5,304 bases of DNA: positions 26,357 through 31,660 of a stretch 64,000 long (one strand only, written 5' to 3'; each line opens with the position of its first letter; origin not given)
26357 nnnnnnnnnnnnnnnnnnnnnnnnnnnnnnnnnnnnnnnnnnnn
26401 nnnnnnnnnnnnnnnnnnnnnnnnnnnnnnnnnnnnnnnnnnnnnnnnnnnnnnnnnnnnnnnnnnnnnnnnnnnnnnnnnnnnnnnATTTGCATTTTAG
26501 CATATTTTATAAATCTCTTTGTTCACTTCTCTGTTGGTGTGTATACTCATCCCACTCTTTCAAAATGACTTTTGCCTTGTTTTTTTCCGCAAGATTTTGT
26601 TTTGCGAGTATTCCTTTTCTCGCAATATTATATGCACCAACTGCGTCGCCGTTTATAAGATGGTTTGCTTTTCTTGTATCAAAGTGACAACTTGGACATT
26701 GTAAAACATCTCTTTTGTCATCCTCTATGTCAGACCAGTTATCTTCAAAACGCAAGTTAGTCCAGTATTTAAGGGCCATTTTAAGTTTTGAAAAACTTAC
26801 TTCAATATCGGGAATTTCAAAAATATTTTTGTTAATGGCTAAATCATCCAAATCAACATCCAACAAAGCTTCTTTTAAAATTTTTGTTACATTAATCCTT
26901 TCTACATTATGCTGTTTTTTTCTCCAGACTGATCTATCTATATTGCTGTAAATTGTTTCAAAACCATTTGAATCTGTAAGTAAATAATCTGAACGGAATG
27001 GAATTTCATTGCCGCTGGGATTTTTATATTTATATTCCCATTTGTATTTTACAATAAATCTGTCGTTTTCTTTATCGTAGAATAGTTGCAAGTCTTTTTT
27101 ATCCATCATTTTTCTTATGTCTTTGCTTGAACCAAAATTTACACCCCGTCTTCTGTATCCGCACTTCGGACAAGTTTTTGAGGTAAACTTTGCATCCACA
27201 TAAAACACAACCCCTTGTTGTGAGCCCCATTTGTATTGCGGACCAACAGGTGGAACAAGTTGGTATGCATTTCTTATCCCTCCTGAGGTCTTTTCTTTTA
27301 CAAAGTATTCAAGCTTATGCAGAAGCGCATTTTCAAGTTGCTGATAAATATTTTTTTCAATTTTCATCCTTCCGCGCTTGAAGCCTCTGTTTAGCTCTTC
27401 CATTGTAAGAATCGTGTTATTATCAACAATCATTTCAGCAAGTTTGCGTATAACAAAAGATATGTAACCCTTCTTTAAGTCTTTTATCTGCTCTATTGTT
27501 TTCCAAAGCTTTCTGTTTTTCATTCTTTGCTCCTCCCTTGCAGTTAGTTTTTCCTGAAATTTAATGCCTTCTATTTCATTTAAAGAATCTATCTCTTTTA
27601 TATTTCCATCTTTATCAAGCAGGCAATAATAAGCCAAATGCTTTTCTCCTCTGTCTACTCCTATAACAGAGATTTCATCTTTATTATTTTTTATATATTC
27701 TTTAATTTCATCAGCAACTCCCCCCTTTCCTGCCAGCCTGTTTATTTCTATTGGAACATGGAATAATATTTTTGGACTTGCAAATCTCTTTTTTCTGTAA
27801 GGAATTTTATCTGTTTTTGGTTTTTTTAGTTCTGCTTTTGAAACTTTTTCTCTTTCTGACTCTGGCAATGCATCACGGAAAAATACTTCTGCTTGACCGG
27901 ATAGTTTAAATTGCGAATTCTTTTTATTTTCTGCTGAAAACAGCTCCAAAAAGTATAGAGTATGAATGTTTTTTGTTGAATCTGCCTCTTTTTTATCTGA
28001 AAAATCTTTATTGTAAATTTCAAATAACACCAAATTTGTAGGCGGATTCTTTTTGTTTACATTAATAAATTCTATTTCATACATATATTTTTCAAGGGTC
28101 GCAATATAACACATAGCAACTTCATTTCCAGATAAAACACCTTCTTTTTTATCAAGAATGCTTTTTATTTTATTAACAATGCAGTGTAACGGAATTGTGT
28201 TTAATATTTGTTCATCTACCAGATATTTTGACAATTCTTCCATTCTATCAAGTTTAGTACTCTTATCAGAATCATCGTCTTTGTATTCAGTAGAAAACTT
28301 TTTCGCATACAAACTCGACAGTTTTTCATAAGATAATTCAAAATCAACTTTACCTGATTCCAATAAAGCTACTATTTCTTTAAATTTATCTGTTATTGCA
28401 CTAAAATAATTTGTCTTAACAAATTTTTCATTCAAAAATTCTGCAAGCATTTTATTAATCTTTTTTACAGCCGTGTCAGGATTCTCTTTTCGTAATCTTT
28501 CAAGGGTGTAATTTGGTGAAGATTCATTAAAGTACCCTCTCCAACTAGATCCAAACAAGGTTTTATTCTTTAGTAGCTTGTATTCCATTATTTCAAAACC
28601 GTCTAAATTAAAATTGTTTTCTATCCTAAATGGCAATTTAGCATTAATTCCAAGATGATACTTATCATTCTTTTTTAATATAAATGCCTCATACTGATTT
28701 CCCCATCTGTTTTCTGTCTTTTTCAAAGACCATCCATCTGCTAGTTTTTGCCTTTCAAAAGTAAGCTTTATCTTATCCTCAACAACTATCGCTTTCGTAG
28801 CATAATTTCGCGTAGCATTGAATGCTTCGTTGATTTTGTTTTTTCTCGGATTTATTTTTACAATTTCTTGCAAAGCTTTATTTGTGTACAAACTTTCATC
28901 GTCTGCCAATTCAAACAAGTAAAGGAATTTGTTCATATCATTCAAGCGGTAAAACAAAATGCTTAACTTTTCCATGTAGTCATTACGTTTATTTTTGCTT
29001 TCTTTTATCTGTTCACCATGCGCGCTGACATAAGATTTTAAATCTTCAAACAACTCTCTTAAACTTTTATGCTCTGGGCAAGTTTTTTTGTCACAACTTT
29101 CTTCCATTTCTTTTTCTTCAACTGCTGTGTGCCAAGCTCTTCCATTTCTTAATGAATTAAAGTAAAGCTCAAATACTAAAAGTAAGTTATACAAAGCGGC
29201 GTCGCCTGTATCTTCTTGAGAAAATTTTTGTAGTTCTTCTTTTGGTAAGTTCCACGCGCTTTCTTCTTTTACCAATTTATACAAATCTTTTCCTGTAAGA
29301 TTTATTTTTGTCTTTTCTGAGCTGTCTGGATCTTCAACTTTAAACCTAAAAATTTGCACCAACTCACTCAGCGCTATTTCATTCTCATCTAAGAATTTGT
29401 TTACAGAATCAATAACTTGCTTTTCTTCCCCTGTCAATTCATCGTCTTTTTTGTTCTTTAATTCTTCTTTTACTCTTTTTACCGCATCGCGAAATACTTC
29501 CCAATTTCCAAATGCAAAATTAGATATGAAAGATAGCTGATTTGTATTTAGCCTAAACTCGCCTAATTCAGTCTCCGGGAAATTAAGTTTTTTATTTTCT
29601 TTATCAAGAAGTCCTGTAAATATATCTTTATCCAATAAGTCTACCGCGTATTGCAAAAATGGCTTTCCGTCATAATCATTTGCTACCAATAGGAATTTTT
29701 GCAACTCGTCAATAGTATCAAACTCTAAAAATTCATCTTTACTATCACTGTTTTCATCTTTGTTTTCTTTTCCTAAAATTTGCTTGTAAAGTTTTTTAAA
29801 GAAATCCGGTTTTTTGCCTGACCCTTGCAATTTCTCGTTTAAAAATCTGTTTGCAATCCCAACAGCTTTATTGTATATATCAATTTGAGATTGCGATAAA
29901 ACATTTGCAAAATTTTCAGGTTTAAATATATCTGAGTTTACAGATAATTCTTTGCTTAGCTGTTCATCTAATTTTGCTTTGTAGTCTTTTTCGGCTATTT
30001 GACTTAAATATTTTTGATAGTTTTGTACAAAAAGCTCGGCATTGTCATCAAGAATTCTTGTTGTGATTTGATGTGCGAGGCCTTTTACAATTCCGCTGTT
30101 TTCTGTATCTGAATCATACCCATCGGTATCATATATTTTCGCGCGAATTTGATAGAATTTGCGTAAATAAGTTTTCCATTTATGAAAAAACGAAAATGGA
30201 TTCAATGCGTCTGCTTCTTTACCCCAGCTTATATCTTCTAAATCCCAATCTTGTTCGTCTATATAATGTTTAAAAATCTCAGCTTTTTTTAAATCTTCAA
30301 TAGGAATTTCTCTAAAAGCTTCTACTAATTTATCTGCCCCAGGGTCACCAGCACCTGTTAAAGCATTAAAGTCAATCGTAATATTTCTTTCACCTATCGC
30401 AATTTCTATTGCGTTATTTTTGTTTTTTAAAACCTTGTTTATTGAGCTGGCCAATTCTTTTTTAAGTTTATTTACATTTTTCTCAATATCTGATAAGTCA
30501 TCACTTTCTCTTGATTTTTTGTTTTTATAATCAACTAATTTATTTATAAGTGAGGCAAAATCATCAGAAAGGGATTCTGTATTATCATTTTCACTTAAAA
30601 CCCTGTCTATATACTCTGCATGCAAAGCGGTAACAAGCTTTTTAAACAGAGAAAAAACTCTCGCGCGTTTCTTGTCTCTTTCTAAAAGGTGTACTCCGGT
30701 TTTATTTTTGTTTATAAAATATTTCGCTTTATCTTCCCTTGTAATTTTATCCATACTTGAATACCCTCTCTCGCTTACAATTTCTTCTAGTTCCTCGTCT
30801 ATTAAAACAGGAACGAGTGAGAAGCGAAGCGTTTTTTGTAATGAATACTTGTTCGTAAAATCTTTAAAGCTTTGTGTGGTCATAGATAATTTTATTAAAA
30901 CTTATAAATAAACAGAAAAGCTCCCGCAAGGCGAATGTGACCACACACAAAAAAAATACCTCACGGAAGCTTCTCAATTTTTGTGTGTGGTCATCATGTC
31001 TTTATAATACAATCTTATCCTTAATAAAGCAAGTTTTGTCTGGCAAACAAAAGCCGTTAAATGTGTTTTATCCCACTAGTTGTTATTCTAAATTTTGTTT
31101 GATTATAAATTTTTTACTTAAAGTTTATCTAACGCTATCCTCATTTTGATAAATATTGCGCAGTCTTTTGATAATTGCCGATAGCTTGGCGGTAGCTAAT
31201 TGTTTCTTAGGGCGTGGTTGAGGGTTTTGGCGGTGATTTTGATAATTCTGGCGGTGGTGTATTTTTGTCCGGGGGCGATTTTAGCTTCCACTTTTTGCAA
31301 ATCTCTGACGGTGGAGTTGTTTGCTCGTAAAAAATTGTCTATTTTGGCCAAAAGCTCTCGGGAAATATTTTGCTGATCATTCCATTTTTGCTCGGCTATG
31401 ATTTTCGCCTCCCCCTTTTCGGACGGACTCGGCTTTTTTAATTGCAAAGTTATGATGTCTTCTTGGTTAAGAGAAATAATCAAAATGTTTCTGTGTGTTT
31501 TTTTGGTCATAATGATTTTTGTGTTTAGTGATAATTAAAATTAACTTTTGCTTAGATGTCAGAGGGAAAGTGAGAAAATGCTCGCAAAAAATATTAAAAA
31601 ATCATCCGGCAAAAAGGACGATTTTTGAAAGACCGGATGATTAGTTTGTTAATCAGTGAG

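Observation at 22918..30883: Dual type V effectors in one locus: Cas12a followed by a Cas12a2-like RuvC + zinc-ribbon nuclease between cas12a and cas4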

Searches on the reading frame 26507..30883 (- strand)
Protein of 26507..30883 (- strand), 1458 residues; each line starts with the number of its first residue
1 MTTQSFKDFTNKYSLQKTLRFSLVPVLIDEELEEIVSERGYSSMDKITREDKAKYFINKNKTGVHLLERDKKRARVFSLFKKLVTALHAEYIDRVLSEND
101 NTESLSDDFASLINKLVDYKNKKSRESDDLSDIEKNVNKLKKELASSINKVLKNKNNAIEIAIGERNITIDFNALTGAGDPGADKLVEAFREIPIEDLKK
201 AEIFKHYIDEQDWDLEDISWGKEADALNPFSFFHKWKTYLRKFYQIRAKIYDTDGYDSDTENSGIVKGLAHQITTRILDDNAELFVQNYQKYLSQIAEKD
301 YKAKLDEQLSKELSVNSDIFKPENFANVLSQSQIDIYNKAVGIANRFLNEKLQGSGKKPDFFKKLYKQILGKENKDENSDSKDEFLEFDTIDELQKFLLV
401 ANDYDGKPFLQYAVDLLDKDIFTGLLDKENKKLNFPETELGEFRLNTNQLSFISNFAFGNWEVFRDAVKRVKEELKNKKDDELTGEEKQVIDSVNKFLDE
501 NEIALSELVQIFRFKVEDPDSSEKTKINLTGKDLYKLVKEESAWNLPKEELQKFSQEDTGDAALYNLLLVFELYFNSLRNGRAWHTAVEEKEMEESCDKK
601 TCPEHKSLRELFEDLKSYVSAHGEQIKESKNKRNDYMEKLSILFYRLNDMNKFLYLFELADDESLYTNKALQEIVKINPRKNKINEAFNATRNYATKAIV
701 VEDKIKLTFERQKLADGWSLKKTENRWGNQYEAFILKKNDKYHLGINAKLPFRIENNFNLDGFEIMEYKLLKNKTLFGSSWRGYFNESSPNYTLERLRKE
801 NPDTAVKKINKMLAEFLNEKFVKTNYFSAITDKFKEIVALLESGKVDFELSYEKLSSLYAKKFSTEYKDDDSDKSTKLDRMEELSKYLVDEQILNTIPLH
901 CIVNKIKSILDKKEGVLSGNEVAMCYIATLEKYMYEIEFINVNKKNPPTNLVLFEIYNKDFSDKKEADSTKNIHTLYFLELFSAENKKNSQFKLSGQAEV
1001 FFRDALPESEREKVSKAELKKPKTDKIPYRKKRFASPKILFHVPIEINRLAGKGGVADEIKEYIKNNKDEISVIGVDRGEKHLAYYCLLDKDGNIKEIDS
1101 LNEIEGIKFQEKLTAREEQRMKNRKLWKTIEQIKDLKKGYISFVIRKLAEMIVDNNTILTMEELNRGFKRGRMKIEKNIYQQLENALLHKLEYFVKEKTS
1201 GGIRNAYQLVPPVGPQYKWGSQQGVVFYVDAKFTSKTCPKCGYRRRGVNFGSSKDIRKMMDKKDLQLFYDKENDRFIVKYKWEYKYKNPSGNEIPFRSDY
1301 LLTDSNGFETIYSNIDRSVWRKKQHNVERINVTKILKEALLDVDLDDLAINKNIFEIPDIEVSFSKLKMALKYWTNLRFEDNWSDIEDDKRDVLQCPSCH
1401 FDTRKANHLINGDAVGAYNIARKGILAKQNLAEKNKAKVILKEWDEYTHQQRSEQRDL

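Call 6: search_protein_families(library=pfam, proteins=[window:26507-30883:-], max_evalue=0.01)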
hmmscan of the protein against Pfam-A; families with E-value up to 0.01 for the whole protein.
window:26507-30883:- (1458 aa): 3 families
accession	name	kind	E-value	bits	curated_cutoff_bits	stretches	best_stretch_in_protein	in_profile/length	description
PF18516.7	RuvC_1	-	1.9e-64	217.7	26.2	1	1054-1444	5-235/244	RuvC nuclease domain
PF18501.6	REC1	-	1.9e-08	35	37.4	1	81-369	4-250/250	Alpha helical recognition lobe domain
PF07282.18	Cas12f1-like_TNB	-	1.4e-05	25.6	26.3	1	1216-1246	9-39/60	Cas12f1-like, TNB domain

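Call 7: search_protein_families(library=ncbifam, proteins=[window:26507-30883:-], max_evalue=0.01)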
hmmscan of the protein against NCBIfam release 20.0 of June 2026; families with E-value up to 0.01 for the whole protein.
window:26507-30883:- (1458 aa): 2 families
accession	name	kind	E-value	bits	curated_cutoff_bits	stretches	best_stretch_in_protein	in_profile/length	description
TIGR04330.1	cas_Cpf1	equivalog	2.7e-117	393.1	300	3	1009-1451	836-1287/1288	type V CRISPR-associated protein Cas12a/Cpf1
NF045604.1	cas_Cas12e_CasX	equivalog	4.9e-20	71.4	200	1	1056-1282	591-792/886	type V CRISPR RNA-guided endonuclease Cas12e/CasX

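Call 10: search_protein_families(library=padloc, proteins=[window:26507-30883:-], max_evalue=1)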
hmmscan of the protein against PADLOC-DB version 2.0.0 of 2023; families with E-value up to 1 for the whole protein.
window:26507-30883:- (1458 aa): 19 families
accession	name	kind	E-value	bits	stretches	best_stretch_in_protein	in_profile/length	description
PDLC01231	Cas12a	-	3.6e-206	685.7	2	929-1451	636-1146/1147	Cas12a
PDLC01229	Cas12a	-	1.6e-182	607.4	3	928-1451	624-1140/1141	CAS-V-A; effector__SPE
PDLC01228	Cas12a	-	1.3e-141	471.9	2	929-1453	682-1231/1233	Cas12a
PDLC01233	Cas12a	-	1.6e-126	421.8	2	1030-1440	818-1224/1241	Cas12a_M11_V-A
PDLC01227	Cas12a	-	7.2e-118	393.1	3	1009-1451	836-1287/1288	"CRISPR-associated protein Cpf1, subtype PREFRAN"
PDLC01234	Cas12a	-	1.6e-108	362.1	3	930-1452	694-1234/1237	Cas12a_M13_V-A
PDLC01238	Cas12a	-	2.2e-97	325.1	4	930-1434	735-1259/1289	Cas12a_M29_V-A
PDLC01242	Cas12a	-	2.5e-96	321.6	5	1030-1452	831-1260/1266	Cas12a_M59_V-A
PDLC01236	Cas12a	-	4.4e-94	314.4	2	627-1449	493-1270/1273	Cas12a_M28_V-A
PDLC01241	Cas12a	-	3.2e-82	274.7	2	947-1448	735-1233/1236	Cas12a_M58_V-A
PDLC01239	Cas12a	-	4.4e-82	274.7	4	1030-1426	862-1278/1311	Cas12a_M31_V-A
PDLC01240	Cas12a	-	1.3e-66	223.4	3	1016-1433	864-1297/1363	Cas12a_M57_V-A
PDLC01244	Cas12a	-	1.8e-45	153.3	3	1112-1448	971-1330/1333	Cas12a_M62_V-A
PDLC01235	Cas12a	-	3.5e-37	126.5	2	8-1271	3-937/1159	Cas12a_M26_V-A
PDLC01243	Cas12a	-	9.7e-34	114.2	3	1030-1430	845-1233/1259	Cas12a_M61_V-A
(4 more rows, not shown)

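Call 19: list_cluster_members(proteins=[P0001, P0002, window:26507-30883:-])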
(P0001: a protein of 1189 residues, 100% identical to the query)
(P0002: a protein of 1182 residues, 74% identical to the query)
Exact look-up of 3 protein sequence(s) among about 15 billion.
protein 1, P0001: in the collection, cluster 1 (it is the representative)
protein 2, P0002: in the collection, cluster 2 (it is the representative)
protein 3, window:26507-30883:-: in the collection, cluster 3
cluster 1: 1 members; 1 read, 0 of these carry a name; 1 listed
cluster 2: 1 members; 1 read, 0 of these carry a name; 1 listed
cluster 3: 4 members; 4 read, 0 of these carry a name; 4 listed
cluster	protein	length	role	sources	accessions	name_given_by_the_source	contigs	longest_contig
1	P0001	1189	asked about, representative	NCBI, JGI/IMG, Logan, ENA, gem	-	-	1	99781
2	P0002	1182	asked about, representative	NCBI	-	-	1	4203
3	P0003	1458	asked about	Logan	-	-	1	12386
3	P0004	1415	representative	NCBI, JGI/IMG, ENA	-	-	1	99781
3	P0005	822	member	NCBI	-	-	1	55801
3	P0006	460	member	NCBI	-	-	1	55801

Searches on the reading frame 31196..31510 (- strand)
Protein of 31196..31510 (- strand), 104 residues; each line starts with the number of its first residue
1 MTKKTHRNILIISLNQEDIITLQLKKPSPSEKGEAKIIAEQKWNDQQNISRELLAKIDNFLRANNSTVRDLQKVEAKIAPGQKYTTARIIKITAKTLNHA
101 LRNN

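Call 6: search_protein_families(library=pfam, proteins=[window:31196-31510:-], max_evalue=0.01)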
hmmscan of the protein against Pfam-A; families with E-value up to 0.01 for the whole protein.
window:31196-31510:- (104 aa): 0 families

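Call 7: search_protein_families(library=ncbifam, proteins=[window:31196-31510:-], max_evalue=0.01)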
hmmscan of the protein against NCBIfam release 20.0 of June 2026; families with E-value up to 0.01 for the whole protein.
window:31196-31510:- (104 aa): 1 family
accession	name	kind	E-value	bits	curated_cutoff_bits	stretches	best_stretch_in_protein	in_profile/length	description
TIGR03725.1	T6A_YeaZ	equivalog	3e-05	24.1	69.3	1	35-101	19-84/212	tRNA (adenosine(37)-N6)-threonylcarbamoyltransferase complex dimerization subunit type 1 TsaB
